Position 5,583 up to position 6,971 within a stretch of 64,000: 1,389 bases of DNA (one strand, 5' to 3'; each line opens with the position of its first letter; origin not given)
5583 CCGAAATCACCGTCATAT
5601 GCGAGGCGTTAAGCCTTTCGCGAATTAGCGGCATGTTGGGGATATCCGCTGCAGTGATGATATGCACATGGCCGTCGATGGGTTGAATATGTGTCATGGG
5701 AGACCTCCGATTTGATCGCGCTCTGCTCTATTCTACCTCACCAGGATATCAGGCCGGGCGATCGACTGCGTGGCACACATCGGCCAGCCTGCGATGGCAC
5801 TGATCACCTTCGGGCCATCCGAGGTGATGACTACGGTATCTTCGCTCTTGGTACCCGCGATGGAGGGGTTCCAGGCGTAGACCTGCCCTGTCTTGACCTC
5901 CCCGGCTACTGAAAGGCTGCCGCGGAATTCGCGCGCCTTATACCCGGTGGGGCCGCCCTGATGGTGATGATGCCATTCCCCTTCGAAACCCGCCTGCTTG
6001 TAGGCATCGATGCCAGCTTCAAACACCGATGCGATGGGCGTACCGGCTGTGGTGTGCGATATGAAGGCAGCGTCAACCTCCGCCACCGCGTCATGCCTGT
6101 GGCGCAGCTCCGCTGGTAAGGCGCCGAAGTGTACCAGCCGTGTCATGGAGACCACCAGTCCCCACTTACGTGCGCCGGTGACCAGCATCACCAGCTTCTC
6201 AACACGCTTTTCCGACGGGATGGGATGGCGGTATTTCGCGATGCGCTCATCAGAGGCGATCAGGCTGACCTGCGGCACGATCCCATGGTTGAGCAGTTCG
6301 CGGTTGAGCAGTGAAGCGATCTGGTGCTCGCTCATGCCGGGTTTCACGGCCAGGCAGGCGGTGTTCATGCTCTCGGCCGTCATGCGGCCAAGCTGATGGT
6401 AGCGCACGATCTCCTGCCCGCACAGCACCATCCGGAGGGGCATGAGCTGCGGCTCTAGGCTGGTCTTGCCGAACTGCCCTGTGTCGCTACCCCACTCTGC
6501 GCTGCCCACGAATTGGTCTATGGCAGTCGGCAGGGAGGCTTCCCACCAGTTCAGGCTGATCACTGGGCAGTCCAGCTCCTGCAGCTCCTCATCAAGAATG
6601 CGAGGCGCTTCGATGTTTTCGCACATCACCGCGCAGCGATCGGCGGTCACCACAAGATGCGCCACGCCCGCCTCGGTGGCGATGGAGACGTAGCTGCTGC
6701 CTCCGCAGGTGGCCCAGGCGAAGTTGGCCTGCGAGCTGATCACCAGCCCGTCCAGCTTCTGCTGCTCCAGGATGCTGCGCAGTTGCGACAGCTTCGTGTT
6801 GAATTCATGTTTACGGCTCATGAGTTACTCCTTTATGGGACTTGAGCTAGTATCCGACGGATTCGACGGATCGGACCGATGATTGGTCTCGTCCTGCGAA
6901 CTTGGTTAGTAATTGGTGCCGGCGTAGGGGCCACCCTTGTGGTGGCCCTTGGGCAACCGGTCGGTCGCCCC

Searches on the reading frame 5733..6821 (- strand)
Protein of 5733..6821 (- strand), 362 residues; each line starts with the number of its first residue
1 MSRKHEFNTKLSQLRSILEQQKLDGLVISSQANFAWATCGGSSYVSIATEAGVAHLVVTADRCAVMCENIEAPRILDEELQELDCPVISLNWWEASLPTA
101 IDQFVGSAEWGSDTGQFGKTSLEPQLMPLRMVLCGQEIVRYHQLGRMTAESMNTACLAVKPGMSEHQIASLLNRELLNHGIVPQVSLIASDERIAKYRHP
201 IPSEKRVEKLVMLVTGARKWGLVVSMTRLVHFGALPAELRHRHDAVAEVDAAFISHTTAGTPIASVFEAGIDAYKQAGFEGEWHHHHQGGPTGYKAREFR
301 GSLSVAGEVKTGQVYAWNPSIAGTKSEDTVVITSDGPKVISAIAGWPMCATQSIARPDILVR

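Call 10: search_protein_families(library=pfam, proteins=[window:5733-6821:-], max_evalue=0.001)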
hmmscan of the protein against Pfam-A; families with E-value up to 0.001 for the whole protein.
window:5733-6821:- (362 aa): 2 families
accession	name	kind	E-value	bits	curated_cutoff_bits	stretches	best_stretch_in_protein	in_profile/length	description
PF00557.29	Peptidase_M24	-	6.6e-15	55.9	23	1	143-333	5-207/208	Metallopeptidase family M24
PF01321.24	Creatinase_N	-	9.4e-05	23.4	22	1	11-105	2-85/128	Creatinase/Prolidase N-terminal domain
